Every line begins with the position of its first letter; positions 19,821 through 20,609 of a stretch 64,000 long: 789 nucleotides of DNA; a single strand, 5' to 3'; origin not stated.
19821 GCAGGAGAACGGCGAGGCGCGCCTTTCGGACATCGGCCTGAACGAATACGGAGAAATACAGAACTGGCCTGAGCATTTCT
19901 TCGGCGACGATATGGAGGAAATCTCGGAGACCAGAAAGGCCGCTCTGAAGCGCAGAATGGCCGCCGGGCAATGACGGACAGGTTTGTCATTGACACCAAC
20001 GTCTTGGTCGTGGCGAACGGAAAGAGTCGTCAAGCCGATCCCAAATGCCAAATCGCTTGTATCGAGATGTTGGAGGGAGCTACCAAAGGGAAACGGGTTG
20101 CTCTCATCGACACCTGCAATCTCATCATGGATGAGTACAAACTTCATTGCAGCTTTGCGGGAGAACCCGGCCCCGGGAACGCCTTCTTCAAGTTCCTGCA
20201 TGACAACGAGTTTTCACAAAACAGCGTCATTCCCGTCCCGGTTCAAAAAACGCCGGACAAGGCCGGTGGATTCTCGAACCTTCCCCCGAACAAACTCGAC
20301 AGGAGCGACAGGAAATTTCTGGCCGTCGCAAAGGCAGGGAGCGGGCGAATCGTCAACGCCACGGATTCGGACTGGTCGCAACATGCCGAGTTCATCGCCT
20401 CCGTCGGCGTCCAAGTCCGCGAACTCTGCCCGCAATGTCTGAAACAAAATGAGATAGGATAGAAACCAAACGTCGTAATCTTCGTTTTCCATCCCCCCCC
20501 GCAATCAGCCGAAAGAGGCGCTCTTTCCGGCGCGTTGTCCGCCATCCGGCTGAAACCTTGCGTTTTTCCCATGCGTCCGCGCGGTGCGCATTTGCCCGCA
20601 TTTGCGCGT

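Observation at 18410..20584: Low-GC islet with a translationally coupled AAA ATPase + PIN nuclease operon: candidate uncharacterised defence / abortive-infection pair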

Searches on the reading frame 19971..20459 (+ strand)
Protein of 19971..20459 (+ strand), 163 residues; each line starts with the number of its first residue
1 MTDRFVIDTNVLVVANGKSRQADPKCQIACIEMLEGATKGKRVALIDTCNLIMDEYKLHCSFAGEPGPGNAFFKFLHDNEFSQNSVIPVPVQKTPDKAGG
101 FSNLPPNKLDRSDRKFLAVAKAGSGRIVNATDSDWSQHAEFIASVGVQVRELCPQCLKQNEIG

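Call 3: search_protein_families(library=pfam, proteins=[window:19971-20459:+], max_evalue=1)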
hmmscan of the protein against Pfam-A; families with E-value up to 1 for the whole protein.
window:19971-20459:+ (163 aa): 1 family
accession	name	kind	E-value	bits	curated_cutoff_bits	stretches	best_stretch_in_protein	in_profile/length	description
PF13470.12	PIN_3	-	0.14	13.4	27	0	4-123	1-104/115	PIN domain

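Call 4: search_protein_families(library=padloc, proteins=[window:19971-20459:+], max_evalue=1)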
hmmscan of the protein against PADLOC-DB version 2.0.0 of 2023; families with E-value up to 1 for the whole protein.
window:19971-20459:+ (163 aa): 1 family
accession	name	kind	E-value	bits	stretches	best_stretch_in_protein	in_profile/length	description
PDLC04147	HEC-03A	-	2.8e-52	175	1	5-155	3-153/159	-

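Call 5: search_protein_families(library=ncbifam, proteins=[window:19971-20459:+], max_evalue=1)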
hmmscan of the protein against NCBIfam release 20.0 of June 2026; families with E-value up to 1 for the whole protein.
window:19971-20459:+ (163 aa): 0 families

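Call 15: find_homologous_proteins(query=window:19971-20459:+, max_evalue=0.001)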
Query window:19971-20459:+ (163 aa): 551 proteins with E <= 0.001 among 584 candidates; the best 120 are listed.
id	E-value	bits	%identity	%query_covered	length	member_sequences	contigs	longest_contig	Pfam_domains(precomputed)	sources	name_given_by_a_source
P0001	3.4e-96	338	94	97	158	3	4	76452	-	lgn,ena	-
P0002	2.6e-85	302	86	100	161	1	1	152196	-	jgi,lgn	-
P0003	4.0e-77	276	81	97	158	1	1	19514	-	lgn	-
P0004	1.6e-74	267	77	98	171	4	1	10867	-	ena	-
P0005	3.1e-74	266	77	100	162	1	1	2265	-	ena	-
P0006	1.5e-73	264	78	97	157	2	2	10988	-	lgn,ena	-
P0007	1.0e-72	262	74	100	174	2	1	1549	-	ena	-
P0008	5.0e-72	259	69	99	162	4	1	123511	-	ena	-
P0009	3.6e-71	256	70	99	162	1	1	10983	-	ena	-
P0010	2.5e-70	254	68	99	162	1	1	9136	-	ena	-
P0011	2.3e-69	251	67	97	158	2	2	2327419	-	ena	-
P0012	3.2e-69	250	69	99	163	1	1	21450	-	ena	-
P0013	8.2e-69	249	66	97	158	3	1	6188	-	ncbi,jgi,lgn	-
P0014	1.0e-66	242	68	97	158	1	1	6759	-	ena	-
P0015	2.9e-66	240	67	97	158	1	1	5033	-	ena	-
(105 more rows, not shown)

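Call 23: predict_structure(alignment_id=A1)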
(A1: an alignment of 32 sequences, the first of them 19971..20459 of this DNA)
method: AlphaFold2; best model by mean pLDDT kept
length: 163 residues; sequences in the alignment: 32
mean_pLDDT: 89.7   pTM: 0.87
mean pLDDT of the five models: 89.7, 89.5, 87.8, 86.9, 85.1
residues with pLDDT >= 90: 115; 70-90: 39; 50-70: 5; < 50: 4
segments of 3 or more residues with pLDDT < 50: 160-163
pLDDT, mean of each block of 10 residues (from residue 1): 88 93 94 91 91 94 87 93 88 87 93 94 96 84 96 79 36
secondary structure, 60 per line:
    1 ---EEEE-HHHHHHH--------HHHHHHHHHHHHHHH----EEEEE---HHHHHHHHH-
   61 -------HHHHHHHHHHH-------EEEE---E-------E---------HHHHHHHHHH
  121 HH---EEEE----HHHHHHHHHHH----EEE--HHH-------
elements in order: E4-7 H9-15 H24-38 E43-47 H51-59 H68-78 E86-89 H111-122 E126-129 H134-144 E149-151

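Call 26: fold_search(model_id=the predicted structure, library=pdb)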
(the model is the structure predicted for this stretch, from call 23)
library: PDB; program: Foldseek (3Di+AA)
matches with E <= 10: 1010; with E <= 0.001: 0
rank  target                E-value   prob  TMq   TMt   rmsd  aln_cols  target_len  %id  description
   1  2mdt_MODEL_1_A        2.9e-03  1.00  0.39  0.50   8.6       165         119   13  a PilT N-terminus domain protein SSO1118 from hyperthemophilic archaeon Sulfolobus solfataricus P2 (released 2013-11-20)
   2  2bsq_A                3.6e-03  0.99  0.43  0.47   6.5       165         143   13  FitAB bound to DNA (released 2006-08-24)
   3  1y82_A                5.6e-03  0.99  0.47  0.51   5.9       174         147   13  Conserved hypothetical protein Pfu-367848-001 from Pyrococcus furiosus (released 2005-01-25)
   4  5h4g_A                6.3e-03  0.99  0.44  0.49   6.0       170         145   12  Structure of PIN-domain protein (VapC4 toxin) from Pyrococcus horikoshii determined at 1.77 A resolution (released 2016-11-23)
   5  2hww_C                8.1e-03  0.95  0.41  0.45   8.4       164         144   16  Structure of PIN domain of human SMG6 (released 2006-11-14)
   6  2hww_A                8.6e-03  0.94  0.43  0.44   9.5       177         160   15  Structure of PIN domain of human SMG6 (released 2006-11-14)
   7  2hwx                  9.2e-03  0.89  0.41  0.41   9.9       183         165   14  Structure of human SMG6 E1282C PIN domain mutant. (released 2006-11-14)
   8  7e8j_A                1.0e-02  0.97  0.46  0.39  12.3       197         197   14  Crystal structure of Proteinaceous RNase P (PRORP) from Thermococcus celer (released 2022-03-02)
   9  1y82_B                1.1e-02  0.99  0.48  0.53   6.1       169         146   13  Conserved hypothetical protein Pfu-367848-001 from Pyrococcus furiosus (released 2005-01-25)
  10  5ecd_A                1.2e-02  0.97  0.42  0.50   6.6       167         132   11  Structure of the Shigella flexneri VapC mutant D98N crystal form 1 (released 2016-02-17)
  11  2h1c_A                1.3e-02  0.93  0.41  0.47   7.2       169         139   12  Crystal Structure of FitAcB from Neisseria gonorrhoeae (released 2006-09-26)
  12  7vwo_A                1.4e-02  0.98  0.49  0.55   6.5       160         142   14  TA complex from Mycobacterium tuberculosis (released 2022-11-16)
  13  7e8j_B                1.7e-02  0.95  0.46  0.40  12.0       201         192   14  Crystal structure of Proteinaceous RNase P (PRORP) from Thermococcus celer (released 2022-03-02)
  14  7e8k_A                1.8e-02  0.93  0.45  0.38  11.5       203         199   12  Crystal structure of Proteinaceous RNase P (PRORP) from Planctomycetes bacterium GWF2_40_8 (released 2022-03-02)
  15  2dok_B                1.9e-02  0.84  0.42  0.41   9.1       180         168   15  Crystal structure of the PIN domain of human EST1A (released 2007-05-01)
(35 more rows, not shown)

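Call 28: search_solved_structures(query=A1, max_evalue=1)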
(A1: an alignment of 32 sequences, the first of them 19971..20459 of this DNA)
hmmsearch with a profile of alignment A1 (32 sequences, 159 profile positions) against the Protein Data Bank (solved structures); distinct sequences matched with E-value up to 1: 6.
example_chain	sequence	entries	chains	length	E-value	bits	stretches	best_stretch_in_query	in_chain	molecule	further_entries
3no6_A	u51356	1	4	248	0.58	13.2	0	49-85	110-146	Transcriptional activator TenA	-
7dl2_E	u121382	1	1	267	0.69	13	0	102-153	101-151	TBC1 domain family member 7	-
4z6y_B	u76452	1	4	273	0.71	12.9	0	102-153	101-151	TBC1 domain family member 7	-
5ejc_A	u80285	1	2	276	0.72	12.9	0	102-153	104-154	TBC1 domain family member 7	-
3qwl_A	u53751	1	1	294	0.79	12.8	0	102-153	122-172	TBC1 domain family member 7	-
9ce3_E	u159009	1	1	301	0.81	12.7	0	102-153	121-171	TBC1 domain family member 7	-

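Call 49: search_protein_representatives(alignment_id=A1)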
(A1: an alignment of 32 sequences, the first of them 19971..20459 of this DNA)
Query: 32 sequences, 159 profile positions. Proteins with E-value up to 0.001 (for the whole library): 1458; up to 1e-10: 956; up to 1e-30: 148. The best 150 are listed.
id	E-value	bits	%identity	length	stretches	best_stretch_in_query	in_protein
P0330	9.6e-64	230.3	-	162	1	3-158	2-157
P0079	9.8e-64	230.3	-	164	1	3-158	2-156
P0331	7.6e-60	217.6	-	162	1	1-158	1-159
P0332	1.3e-58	213.6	-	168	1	1-158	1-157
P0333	3.9e-58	212.1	-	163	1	4-156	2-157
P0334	2.4e-56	206.2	-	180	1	4-156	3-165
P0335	4.4e-55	202.1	-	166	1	3-158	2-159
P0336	1.1e-54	200.9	-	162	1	4-157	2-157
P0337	1.3e-53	197.4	-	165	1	1-157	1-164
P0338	1.4e-53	197.3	-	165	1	4-157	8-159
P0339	1.4e-53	197.2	-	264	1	3-157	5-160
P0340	6.2e-52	191.9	-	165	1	5-157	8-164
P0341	1.6e-49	184.1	-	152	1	4-150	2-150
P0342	1.9e-49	183.8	-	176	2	16-157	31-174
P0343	1.7e-48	180.7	-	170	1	3-158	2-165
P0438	9.1e-33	129.6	-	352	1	4-154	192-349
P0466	2.6e-31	124.9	-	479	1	3-157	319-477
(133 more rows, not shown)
